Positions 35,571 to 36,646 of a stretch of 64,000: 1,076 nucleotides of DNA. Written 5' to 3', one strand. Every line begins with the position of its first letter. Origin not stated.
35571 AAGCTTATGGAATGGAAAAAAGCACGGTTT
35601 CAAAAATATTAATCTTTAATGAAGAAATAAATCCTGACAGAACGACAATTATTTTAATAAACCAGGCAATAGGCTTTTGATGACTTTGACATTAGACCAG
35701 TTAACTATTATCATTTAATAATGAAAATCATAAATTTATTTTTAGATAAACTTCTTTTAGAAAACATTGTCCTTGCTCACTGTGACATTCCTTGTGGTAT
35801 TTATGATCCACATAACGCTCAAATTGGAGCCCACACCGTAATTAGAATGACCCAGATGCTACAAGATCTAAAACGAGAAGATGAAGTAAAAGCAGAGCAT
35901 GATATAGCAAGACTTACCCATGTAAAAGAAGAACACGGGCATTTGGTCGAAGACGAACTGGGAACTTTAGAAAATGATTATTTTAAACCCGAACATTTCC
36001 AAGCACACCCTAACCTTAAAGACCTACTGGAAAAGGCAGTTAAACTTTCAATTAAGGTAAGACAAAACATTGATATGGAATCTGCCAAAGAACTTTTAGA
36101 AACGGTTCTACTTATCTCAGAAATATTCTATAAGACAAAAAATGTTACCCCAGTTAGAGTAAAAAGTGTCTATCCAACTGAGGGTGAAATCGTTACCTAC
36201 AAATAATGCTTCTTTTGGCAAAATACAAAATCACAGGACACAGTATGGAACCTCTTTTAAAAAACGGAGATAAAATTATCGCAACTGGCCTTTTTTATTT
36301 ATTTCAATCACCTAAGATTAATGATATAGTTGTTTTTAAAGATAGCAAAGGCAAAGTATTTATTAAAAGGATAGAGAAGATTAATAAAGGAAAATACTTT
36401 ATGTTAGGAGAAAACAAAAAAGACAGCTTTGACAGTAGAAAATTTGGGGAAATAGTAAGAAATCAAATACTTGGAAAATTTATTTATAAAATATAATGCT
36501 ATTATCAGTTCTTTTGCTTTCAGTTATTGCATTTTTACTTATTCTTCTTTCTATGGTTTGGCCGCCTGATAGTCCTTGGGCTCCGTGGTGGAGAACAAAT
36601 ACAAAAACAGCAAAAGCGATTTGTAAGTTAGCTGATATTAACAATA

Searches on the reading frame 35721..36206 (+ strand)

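Call 71: search_protein_families(library=pfam, proteins=[window:35721-36206:+], max_evalue=0.001)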
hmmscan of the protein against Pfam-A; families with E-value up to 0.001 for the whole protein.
window:35721-36206:+ (161 aa): 1 family
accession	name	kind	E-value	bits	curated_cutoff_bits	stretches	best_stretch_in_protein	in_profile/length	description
PF09055.16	Sod_Ni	-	3.8e-34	118.4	25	1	17-140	3-127/127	Nickel-containing superoxide dismutase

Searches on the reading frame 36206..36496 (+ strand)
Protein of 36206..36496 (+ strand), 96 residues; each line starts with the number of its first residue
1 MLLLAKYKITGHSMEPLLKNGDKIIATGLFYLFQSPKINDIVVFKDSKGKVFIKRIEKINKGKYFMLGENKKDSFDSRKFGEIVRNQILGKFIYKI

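Call 71: search_protein_families(library=pfam, proteins=[window:36206-36496:+], max_evalue=0.001)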
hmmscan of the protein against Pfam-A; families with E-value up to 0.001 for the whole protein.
window:36206-36496:+ (96 aa): 2 families
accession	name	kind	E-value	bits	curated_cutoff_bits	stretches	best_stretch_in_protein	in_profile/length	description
PF10502.14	Peptidase_S26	-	1.1e-20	74.7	22.9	2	2-56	21-77/168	Signal peptidase, peptidase S26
PF00717.28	Peptidase_S24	-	1.5e-07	31.5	23.3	1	8-92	39-115/116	Peptidase S24-like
